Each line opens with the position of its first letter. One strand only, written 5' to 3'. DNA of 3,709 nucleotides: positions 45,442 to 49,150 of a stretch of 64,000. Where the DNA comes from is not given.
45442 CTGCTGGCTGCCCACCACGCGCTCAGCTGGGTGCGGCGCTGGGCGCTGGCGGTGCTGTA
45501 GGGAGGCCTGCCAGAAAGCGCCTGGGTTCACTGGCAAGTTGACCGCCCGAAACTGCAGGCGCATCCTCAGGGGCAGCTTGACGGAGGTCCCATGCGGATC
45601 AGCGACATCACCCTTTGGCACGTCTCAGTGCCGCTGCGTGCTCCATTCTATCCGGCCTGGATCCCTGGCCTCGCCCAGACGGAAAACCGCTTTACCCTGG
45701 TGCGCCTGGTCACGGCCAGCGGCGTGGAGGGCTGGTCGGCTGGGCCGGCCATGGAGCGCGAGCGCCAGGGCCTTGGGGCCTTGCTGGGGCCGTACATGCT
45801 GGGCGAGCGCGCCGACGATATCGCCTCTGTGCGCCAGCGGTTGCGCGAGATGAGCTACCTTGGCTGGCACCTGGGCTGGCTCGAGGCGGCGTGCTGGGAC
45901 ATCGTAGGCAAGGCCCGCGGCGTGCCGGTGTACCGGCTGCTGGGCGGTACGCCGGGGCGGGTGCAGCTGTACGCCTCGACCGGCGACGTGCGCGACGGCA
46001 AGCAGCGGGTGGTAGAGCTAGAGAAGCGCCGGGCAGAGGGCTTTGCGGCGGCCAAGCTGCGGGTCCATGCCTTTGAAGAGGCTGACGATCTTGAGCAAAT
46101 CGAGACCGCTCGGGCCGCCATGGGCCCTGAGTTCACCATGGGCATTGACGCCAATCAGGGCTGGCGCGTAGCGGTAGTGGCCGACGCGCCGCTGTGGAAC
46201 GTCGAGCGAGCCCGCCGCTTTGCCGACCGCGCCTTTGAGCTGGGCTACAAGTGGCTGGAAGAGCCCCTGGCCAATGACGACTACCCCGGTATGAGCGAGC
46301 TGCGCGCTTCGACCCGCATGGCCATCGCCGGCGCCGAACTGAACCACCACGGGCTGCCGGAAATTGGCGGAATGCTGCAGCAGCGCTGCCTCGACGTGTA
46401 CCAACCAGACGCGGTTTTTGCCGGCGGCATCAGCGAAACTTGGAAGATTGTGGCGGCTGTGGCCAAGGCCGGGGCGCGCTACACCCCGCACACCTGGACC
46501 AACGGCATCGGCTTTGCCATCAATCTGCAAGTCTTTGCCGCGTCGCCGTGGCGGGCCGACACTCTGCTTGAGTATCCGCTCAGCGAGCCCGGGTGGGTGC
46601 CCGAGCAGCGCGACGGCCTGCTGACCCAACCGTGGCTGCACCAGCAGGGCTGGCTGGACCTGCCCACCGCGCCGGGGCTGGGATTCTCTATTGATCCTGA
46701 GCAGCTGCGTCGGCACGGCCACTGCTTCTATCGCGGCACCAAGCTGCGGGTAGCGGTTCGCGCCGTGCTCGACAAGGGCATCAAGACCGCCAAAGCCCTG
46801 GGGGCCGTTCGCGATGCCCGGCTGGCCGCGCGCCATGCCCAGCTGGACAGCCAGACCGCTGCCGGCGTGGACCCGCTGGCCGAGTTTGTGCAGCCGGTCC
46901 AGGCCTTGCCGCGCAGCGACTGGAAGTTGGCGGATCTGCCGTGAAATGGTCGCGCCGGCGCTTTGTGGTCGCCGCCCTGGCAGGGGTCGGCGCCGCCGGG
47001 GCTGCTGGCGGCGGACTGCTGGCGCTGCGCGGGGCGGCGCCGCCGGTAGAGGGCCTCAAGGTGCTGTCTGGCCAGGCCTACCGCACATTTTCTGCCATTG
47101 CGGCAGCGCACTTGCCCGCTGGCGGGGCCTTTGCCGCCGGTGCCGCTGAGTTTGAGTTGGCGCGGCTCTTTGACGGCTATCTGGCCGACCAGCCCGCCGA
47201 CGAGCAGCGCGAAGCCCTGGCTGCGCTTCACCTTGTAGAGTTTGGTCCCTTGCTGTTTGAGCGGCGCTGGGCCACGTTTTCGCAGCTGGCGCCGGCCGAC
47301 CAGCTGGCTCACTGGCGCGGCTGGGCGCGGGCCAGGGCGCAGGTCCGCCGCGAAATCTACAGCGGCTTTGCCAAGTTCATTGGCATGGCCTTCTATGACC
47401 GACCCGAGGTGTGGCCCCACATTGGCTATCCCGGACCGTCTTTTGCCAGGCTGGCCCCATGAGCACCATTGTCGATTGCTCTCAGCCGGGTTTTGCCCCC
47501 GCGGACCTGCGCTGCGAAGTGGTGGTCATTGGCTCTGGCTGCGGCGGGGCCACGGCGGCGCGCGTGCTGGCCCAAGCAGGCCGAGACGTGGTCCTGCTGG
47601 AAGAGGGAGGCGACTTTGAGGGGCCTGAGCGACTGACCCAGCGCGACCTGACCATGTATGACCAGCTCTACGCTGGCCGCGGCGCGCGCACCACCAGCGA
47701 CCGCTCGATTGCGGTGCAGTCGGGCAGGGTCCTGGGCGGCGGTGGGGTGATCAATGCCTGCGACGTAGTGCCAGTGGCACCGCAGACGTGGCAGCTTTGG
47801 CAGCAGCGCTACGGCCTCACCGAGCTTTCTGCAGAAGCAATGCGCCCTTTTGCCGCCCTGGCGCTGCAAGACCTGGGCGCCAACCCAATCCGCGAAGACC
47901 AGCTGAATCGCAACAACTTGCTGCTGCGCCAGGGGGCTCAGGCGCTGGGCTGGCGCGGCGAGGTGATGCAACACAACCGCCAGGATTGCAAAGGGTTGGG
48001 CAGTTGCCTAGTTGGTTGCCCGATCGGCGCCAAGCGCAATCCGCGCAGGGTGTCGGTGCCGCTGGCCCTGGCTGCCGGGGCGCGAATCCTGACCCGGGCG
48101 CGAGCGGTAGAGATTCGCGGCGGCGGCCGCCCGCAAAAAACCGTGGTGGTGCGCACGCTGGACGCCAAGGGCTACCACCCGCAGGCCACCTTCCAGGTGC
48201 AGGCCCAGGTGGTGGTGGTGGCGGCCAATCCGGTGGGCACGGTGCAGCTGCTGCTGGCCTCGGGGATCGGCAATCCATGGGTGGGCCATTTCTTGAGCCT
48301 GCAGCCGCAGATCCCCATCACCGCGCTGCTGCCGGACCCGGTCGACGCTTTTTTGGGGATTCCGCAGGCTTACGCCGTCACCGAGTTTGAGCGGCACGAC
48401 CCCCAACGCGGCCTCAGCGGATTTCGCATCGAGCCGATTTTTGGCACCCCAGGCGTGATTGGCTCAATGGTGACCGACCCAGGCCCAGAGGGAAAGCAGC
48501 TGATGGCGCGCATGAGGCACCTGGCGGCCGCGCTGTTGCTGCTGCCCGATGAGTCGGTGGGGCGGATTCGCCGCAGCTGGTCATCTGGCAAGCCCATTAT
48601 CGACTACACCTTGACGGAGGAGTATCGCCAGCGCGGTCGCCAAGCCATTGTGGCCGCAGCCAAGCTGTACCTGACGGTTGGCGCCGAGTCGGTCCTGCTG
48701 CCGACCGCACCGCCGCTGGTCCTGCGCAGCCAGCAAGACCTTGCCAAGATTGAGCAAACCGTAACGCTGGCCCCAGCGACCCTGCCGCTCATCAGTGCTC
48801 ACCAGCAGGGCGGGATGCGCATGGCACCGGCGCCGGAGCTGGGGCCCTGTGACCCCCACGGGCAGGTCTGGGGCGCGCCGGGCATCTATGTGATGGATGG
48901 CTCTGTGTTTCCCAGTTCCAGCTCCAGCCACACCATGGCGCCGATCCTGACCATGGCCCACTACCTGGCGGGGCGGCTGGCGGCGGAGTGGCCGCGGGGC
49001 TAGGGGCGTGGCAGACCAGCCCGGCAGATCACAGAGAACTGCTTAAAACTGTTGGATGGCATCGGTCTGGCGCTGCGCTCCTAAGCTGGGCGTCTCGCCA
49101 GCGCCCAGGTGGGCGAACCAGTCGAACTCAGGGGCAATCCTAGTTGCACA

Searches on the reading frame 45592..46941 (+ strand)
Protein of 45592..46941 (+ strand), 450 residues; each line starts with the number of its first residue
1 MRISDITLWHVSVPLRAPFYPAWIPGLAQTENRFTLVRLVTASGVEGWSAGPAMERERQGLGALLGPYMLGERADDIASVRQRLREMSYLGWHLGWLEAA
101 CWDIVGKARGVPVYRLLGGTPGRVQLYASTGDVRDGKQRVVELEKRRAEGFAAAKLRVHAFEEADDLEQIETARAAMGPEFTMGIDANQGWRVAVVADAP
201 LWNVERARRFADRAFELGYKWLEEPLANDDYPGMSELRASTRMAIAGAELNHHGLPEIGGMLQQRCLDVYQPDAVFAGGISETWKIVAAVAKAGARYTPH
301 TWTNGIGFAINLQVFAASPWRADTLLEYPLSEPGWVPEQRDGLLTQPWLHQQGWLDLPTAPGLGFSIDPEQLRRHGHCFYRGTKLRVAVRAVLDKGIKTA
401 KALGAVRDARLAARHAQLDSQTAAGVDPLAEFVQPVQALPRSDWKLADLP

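Call 68: search_protein_families(library=pfam, proteins=[window:45592-46941:+], max_evalue=0.00001)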
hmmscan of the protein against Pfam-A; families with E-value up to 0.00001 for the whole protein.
window:45592-46941:+ (450 aa): 2 families
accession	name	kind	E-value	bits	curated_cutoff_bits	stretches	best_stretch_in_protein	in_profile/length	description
PF13378.12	MR_MLE_C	-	4.7e-46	157.7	29.4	1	142-370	5-218/219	Enolase C-terminal domain-like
PF02746.21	MR_MLE_N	-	7e-08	33.1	22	1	27-118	21-117/117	Mandelate racemase / muconate lactonizing enzyme, N-terminal domain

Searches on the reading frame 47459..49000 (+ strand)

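Call 68: search_protein_families(library=pfam, proteins=[window:47459-49000:+], max_evalue=0.00001)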
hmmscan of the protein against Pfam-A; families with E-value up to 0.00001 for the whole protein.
window:47459-49000:+ (514 aa): 3 families
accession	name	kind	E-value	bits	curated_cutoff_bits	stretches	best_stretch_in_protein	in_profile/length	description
PF00732.25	GMC_oxred_N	-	7.2e-31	108.1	23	1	67-283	1-217/218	GMC oxidoreductase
PF05199.19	GMC_oxred_C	-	3.6e-17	63.7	24.6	1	366-500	3-139/139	GMC oxidoreductase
PF01266.30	DAO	-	5.3e-07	29.9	27.9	1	21-383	2-322/353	FAD dependent oxidoreductase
